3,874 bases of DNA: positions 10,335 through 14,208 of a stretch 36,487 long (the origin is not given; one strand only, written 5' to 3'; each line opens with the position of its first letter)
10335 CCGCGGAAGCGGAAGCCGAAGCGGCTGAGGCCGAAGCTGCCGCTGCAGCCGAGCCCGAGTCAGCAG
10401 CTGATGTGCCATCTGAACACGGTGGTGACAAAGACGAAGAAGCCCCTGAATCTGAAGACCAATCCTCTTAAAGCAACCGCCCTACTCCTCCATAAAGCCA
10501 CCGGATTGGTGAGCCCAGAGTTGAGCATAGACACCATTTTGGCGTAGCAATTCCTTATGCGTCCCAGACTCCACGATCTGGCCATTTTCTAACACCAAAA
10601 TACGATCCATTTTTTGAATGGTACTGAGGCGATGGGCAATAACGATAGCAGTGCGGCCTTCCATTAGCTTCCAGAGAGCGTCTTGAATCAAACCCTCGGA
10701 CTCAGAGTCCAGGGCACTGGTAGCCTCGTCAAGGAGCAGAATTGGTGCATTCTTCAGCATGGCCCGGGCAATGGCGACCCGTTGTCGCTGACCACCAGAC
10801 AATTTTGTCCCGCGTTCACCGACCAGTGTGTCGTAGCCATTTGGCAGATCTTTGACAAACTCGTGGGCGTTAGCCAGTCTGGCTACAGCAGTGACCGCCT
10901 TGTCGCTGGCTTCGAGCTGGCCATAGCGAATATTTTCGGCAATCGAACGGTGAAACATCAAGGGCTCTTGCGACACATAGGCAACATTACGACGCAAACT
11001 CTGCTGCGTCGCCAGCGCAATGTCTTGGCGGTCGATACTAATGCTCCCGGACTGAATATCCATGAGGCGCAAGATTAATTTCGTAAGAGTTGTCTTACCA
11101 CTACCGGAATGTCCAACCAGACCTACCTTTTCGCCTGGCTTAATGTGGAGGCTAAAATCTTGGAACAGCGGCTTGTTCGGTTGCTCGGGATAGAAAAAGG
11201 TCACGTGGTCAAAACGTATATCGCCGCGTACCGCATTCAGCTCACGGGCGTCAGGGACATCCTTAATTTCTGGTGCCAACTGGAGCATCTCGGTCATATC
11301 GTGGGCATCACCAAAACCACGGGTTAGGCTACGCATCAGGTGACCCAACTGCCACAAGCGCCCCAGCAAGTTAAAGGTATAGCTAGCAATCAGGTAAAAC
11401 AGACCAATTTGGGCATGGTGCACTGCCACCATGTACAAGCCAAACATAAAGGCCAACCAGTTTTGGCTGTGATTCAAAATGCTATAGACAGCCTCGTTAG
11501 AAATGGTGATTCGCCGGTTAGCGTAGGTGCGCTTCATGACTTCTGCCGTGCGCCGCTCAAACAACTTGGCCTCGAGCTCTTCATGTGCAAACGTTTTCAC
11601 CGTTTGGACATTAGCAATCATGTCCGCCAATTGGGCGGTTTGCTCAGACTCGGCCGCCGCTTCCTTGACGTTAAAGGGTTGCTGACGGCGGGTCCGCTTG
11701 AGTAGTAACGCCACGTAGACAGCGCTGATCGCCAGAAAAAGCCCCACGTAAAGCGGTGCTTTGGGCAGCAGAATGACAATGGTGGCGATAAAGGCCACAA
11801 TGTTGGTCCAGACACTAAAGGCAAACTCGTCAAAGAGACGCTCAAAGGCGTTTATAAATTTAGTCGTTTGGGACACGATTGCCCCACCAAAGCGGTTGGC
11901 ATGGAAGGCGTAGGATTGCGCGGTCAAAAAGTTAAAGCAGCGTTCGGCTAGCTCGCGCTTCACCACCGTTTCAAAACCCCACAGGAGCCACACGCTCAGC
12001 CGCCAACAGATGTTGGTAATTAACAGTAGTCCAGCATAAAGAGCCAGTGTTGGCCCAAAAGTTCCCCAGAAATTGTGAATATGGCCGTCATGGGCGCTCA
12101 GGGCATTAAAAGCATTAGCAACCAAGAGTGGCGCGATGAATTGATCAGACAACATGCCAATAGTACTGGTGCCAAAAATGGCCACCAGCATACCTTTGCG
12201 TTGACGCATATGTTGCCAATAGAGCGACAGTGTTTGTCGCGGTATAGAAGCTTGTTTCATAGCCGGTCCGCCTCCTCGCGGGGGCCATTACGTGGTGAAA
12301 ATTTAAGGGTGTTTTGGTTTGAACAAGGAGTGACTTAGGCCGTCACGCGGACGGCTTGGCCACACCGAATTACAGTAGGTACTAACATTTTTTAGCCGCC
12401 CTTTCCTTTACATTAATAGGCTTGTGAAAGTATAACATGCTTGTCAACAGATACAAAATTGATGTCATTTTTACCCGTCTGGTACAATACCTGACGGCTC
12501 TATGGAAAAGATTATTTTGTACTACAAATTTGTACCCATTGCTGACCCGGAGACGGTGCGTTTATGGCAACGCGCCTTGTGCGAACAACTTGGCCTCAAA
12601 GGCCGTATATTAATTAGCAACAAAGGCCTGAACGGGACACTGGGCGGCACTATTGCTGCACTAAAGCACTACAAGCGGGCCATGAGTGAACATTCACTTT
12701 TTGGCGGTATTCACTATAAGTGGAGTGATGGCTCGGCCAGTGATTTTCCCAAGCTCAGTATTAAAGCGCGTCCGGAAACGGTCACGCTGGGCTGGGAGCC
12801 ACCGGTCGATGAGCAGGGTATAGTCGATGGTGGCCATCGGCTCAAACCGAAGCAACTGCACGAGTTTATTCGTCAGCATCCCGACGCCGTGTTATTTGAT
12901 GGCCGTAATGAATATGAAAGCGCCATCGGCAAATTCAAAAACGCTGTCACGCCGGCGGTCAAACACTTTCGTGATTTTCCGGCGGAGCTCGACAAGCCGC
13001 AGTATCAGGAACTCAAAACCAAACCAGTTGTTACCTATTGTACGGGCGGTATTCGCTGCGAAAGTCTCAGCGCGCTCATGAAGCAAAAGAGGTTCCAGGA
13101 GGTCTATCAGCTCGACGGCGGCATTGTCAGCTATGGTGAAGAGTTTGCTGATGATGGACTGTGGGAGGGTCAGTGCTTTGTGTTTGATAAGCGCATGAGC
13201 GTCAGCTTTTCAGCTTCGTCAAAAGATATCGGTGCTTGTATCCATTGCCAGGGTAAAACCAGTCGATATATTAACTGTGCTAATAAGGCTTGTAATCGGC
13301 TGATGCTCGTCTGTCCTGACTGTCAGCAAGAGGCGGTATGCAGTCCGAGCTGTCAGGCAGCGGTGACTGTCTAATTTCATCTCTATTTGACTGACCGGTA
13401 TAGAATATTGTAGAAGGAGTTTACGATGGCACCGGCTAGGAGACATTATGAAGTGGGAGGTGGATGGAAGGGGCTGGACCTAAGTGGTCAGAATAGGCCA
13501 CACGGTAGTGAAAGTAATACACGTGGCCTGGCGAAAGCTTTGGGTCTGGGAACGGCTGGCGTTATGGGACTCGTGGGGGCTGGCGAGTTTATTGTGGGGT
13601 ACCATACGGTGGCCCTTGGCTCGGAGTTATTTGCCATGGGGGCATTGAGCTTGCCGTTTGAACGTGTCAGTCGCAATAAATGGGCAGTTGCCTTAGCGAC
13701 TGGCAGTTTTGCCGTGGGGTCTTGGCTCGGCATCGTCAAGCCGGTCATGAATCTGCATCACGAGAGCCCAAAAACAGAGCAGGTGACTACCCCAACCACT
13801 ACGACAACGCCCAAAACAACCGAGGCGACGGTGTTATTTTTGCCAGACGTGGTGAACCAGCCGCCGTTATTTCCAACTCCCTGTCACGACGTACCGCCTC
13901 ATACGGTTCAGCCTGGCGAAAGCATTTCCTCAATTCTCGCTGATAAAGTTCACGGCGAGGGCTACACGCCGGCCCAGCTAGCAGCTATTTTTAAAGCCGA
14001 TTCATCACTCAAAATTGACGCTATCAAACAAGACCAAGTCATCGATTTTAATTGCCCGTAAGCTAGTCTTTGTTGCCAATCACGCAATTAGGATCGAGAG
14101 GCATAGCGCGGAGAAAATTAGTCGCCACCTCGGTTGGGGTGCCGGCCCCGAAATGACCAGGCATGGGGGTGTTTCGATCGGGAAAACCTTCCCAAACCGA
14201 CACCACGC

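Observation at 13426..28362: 15-kb block of 11 lineage-specific ORFs between trhO and uvrC: candidate uncharacterised cell-envelope or cell-contact module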

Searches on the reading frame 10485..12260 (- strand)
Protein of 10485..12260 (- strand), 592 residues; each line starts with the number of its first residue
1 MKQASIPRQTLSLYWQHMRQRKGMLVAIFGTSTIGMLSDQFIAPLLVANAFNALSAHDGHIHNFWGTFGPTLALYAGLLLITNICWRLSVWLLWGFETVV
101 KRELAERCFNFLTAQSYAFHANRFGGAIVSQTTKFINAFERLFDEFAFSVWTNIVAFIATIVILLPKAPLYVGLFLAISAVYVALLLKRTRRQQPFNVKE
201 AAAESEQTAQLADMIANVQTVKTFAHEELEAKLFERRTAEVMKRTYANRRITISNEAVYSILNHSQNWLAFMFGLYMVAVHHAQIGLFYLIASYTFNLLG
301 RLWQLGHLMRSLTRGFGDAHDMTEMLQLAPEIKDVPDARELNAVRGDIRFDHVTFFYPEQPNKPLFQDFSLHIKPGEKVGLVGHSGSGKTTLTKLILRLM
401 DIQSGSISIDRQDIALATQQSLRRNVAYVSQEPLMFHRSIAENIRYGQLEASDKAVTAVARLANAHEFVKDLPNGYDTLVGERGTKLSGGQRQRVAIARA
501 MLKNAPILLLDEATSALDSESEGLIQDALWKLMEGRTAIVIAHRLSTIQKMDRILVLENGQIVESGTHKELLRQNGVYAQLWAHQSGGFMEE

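Call 6: search_protein_families(library=pfam, max_evalue=0.1, proteins=[window:10485-12260:-])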
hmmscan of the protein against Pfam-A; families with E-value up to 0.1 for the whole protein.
window:10485-12260:- (592 aa): 15 families
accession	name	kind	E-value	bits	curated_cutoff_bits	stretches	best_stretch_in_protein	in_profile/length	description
PF00005.33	ABC_tran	-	4.7e-36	124.8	25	1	367-515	2-137/137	ABC transporter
PF00664.28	ABC_membrane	-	5.4e-16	59.5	28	1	46-296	21-268/274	ABC transporter transmembrane region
PF02463.25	SMC_N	-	3.6e-09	36.8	40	1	380-556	28-210/220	RecF/RecN/SMC N terminal domain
PF00004.35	AAA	-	0.00027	21.8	21.2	0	381-410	3-32/131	ATPase family associated with various cellular activities (AAA)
PF09818.15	ABC_ATPase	-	0.003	17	23.2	1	463-517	135-188/283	P-loop domain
PF13401.12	AAA_22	-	0.0031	18.3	27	1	381-446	10-65/130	AAA domain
PF00771.25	FHIPEP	-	0.012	14.6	29.1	1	126-244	232-356/657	FHIPEP family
PF02367.23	TsaE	-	0.016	15.6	26.6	1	367-404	12-49/128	Threonylcarbamoyl adenosine biosynthesis protein TsaE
PF06414.18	Zeta_toxin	-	0.018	14.9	22.3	1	381-413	21-53/199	Zeta toxin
PF13555.12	AAA_29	-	0.02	15.1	27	1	366-393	12-39/61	P-loop containing region of AAA domain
PF07728.20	AAA_5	-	0.021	15.3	22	0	381-401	4-24/139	AAA domain (dynein-related subfamily)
PF13191.12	AAA_16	-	0.028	15.4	32.6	1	379-522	27-149/167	AAA ATPase domain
PF03193.22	RsgA_GTPase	-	0.049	13.9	30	0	372-410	103-140/174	RsgA GTPase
PF12775.13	AAA_7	-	0.076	13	25.8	0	370-426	27-86/181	P-loop containing dynein motor region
PF03205.20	MobB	-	0.086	13.2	26.6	0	379-401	2-24/133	Molybdopterin guanine dinucleotide synthesis protein B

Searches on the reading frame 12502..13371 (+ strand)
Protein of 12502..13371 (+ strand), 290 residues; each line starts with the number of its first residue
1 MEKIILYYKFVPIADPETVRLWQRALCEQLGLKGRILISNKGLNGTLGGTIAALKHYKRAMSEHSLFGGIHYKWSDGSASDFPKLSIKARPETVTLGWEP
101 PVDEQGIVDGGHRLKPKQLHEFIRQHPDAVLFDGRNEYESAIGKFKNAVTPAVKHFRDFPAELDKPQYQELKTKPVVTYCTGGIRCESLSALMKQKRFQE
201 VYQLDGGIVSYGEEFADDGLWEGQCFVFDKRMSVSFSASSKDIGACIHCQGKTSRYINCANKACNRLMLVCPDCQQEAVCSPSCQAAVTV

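Call 6: search_protein_families(library=pfam, max_evalue=0.1, proteins=[window:12502-13371:+])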
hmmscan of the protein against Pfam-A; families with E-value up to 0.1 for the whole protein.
window:12502-13371:+ (290 aa): 3 families
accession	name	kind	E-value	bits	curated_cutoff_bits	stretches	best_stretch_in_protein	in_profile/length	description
PF17773.7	UPF0176_N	-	4.3e-22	78.7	26.2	1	3-92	2-91/92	UPF0176 acylphosphatase like domain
PF12368.13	Rhodanese_C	-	5e-18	65.6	26.9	1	222-285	1-66/66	Rhodanase C-terminal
PF00581.25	Rhodanese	-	3e-09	37.7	22.2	1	116-212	2-100/102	Rhodanese-like domain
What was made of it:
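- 12502..13374 (+): trhO (left conserved flank, not part of the island). Pfam UPF0176_N 4e-22, Rhodanese, Rhodanese_C (call 6).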

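Call 49: find_related_loci(query=window:12502-13371:+, collection=metagenome_contigs, flank=10000)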
Query window:12502-13371:+ (290 aa) in metagenome_contigs; peptide patterns used: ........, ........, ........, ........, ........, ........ (x = any residue, [..] = any of these).
291 stretches matched a pattern; 198 encode a relative of the query (tblastn E <= 1e-3); the best 80 are kept; 80 distinct loci.
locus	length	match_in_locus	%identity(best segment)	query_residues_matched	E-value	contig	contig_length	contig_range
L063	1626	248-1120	70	1-288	3e-157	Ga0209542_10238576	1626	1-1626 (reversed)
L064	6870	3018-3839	66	1-274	3e-123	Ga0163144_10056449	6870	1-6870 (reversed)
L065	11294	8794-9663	61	1-286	3e-122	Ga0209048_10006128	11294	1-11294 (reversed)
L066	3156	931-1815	59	1-289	3e-126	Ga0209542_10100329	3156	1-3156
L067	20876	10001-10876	60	1-289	6e-122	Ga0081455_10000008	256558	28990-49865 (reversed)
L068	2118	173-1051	60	1-290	1e-127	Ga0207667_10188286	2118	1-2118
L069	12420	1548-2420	62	1-289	5e-123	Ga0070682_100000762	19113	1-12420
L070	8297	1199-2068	60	1-287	4e-120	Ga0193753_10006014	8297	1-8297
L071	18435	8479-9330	61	1-281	2e-119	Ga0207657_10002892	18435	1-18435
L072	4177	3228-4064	63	1-279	7e-121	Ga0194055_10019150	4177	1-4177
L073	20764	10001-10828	60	1-274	4e-119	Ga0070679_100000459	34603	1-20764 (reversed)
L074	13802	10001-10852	61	1-281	2e-118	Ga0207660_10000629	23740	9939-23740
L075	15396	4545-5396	59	1-281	3e-118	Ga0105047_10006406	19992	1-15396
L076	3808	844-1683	61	1-277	1e-120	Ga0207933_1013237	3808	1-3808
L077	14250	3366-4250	60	1-290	5e-118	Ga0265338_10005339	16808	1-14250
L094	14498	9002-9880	55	1-290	3e-113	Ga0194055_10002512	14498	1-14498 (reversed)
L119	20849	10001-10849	53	1-290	1e-100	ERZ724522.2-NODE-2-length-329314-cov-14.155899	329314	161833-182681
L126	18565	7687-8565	56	1-290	1e-113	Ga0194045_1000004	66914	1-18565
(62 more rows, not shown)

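Call 53: search_protein_families(library=pfam, max_evalue=0.001, proteins=[L126:9601-10782:+, L126:10782-11987:+, L126:11993-13924:+, L126:14011-15561:+, L119:10862-12688:+, L119:12701-13603:-, L119:14523-17162:-, L119:17157-18185:+])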
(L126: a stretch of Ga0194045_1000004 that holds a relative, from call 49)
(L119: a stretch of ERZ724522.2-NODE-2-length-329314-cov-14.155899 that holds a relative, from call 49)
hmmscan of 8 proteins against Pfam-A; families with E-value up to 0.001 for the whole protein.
L126:9601-10782:+ (394 aa): 6 families
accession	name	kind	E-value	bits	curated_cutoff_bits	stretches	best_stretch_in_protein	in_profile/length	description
PF00534.26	Glycos_transf_1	-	6.3e-28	97.9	26.4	1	211-367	10-170/172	Glycosyl transferases group 1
PF13439.12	Glyco_transf_4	-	1.5e-21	77.6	28.5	1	16-194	2-169/170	Glycosyltransferase Family 4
PF13692.12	Glyco_trans_1_4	-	1.8e-19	70.9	27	1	217-355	2-142/142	Glycosyl transferases group 1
PF08323.17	Glyco_transf_5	-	8.5e-17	62.1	22.7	1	2-177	1-228/239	Starch synthase catalytic domain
PF13579.12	Glyco_trans_4_4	-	1e-15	58.9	29.7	1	16-189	1-157/158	Glycosyl transferase 4-like domain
PF20706.3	GT4-conflict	-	2.5e-11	43.6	26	1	149-338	137-327/385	Family 4 Glycosyltransferase in conflict systems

L126:10782-11987:+ (402 aa): 2 families
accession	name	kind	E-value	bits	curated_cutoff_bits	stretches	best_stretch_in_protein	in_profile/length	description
PF03065.20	Glyco_hydro_57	-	6.4e-69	232.9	21.2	1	6-298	1-291/291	Glycosyl hydrolase family 57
PF01522.26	Polysacc_deac_1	-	6.7e-07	29.7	23.1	1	94-169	49-123/124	Polysaccharide deacetylase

L126:11993-13924:+ (644 aa): 1 family
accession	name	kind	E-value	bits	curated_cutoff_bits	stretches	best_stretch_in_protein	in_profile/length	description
PF00723.27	Glyco_hydro_15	-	1.2e-30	107.2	22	1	272-637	4-426/427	Glycosyl hydrolases family 15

L126:14011-15561:+ (517 aa): 1 family
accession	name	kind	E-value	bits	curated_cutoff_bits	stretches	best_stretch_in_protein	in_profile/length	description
PF01453.30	B_lectin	-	9.2e-11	42.6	32.4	2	197-262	9-76/105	D-mannose binding lectin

L119:10862-12688:+ (609 aa): 0 families

L119:12701-13603:- (301 aa): 1 family
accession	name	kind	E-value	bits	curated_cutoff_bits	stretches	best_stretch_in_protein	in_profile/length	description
PF13480.13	Acetyltransf_6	-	1.4e-09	38.7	22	1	148-283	2-143/143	Acetyltransferase (GNAT) domain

L119:14523-17162:- (880 aa): 11 families
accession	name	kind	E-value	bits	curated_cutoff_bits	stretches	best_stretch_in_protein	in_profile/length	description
PF13535.11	ATP-grasp_4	-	2.2e-29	102.6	27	1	233-382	2-156/160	ATP-grasp domain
PF07478.18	Dala_Dala_lig_C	-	4.2e-29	102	24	2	674-863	26-203/204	D-ala D-ala ligase C-terminus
PF02655.19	ATP-grasp_3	-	3.2e-22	79.8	23.2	2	197-381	2-159/160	ATP-grasp domain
PF01071.24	GARS_A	-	2e-12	47.8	27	1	202-316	6-116/194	Phosphoribosylglycinamide synthetase, ATP-grasp (A) domain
PF02222.28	ATP-grasp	-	4.3e-10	40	27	1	206-354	3-139/179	ATP-grasp domain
PF08443.16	RimK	-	3.1e-09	37.1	21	1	197-298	2-92/188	RimK-like ATP-grasp domain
PF18603.7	LAL_C2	-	5.6e-09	36.6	29.4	1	429-501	5-77/78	L-amino acid ligase C-terminal domain 2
PF02786.22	CPSase_L_D2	-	8.3e-09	35.7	19.8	1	200-408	3-207/211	Carbamoyl-phosphate synthase L chain, ATP binding domain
PF14397.11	ATPgrasp_ST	-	1.4e-05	24.9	31.4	0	193-292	16-123/278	Sugar-transfer associated ATP-grasp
PF15632.11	ATPgrasp_Ter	-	2.8e-05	24.3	29.1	0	282-410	4-112/131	ATP-grasp in the biosynthetic pathway with Ter operon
PF18130.6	ATPgrasp_N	-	0.00096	20.1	27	0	111-185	5-79/81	ATP-grasp N-terminal domain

L119:17157-18185:+ (343 aa): 1 family
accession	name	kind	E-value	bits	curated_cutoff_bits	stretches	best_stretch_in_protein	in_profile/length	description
PF01784.24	DUF34_NIF3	-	2e-07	31.3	23.4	0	257-313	181-237/256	Duf34/NIF3 (NGG1p interacting factor 3)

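Call 80: find_encoding_contigs(protein=window:12502-13371:+, flank=2000, max_places=2)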
Protein window:12502-13371:+ (290 aa): no gene with exactly this product is on record in the collection.

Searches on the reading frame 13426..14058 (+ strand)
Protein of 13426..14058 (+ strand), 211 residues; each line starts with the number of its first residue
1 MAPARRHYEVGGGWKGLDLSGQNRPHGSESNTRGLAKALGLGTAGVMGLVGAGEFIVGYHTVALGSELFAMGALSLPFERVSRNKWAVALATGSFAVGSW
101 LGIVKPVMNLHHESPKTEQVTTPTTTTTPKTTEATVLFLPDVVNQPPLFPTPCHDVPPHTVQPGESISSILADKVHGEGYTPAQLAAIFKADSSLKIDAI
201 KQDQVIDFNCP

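Call 5: search_protein_families(library=pfam, max_evalue=0.1, proteins=[window:13426-14058:+])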
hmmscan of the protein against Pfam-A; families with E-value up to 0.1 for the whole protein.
window:13426-14058:+ (211 aa): 0 families

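Call 7: search_protein_families(library=ncbifam, max_evalue=0.1, proteins=[window:13426-14058:+])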
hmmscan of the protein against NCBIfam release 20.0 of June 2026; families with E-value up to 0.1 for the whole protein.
window:13426-14058:+ (211 aa): 0 families

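Call 8: search_protein_families(library=phrogs, max_evalue=0.1, proteins=[window:13426-14058:+])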
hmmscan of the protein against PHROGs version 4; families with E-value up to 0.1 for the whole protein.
window:13426-14058:+ (211 aa): 0 families

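Call 45: search_protein_families(library=padloc, max_evalue=0.1, proteins=[window:13426-14058:+])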
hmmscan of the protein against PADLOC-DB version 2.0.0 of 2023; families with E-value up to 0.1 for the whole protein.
window:13426-14058:+ (211 aa): 0 families

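Call 71: list_cluster_members(proteins=[window:13426-14058:+, window:16097-17218:-, window:17230-18441:-, window:18698-19480:+, window:19495-22146:+, window:22149-23018:-, window:23103-24032:-, window:26195-27475:+, window:27538-28359:+, window:12502-13371:+])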
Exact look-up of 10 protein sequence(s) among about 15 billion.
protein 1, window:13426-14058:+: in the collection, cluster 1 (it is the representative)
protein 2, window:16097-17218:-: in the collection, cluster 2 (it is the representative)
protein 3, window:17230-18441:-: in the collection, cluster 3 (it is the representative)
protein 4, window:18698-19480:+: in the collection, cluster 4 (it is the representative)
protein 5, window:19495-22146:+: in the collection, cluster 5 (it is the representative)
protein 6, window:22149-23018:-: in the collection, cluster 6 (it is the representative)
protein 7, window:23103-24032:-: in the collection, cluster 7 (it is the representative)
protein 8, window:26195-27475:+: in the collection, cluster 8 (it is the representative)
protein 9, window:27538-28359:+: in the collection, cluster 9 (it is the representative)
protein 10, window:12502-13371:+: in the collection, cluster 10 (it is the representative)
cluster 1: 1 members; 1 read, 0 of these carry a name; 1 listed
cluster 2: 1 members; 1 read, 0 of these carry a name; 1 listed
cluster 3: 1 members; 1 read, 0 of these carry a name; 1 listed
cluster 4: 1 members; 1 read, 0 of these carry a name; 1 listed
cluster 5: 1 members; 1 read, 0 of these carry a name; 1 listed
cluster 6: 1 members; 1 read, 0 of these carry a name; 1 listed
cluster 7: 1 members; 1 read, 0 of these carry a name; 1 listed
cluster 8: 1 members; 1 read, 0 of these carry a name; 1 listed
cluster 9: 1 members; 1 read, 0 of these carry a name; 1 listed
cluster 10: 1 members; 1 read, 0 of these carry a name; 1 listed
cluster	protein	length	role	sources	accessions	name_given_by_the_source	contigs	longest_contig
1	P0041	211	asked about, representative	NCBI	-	-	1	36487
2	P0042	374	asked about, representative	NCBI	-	-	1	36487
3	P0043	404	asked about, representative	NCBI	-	-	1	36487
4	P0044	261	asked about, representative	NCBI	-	-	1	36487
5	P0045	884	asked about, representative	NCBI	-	-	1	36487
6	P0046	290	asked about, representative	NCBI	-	-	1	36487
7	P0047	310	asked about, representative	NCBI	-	-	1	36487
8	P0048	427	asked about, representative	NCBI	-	-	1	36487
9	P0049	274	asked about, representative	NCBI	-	-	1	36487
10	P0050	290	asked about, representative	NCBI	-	-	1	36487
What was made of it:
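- On Flexible / replacement surface island: All proteins, including TrhO, are singletons at 90% identity (call 71).
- Checked: The 274-aa form is the one present in the protein collection (call 71).
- Even TrhO is a singleton at 90% identity (call 71).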

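Call 98: search_protein_families(library=pfam, max_evalue=10, proteins=[window:13426-14058:+])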
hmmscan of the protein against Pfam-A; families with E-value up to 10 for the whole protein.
window:13426-14058:+ (211 aa): 0 families
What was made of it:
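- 13426..14061 (+): B01, 211 aa: two hydrophobic segments, a T/P-rich stalk and a C-terminal Cys153...Cys210 module with a sub-threshold LysM-like N-half. No other family hit (calls 5, 7, 8, 45, 98).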

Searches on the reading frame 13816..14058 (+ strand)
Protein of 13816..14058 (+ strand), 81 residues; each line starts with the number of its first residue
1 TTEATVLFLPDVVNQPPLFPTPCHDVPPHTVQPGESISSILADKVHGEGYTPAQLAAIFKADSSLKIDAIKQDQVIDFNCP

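Call 25: search_protein_families(library=pfam, max_evalue=10, proteins=[window:13816-14058:+])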
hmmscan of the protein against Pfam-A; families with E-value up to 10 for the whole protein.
seq(81 aa): 1 family
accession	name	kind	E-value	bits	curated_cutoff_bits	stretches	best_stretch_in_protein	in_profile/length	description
PF01476.26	LysM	-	0.079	13.4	20.9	1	29-56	1-24/43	LysM domain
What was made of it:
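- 13426..14061 (+): LysM scores E=0.079 and covers only profile positions 1-24 of 43 (call 25).
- On LysM (B01 C-terminus): 13.4 bits against a cut-off of 20.9, E=0.079, first half of the profile only (call 25).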
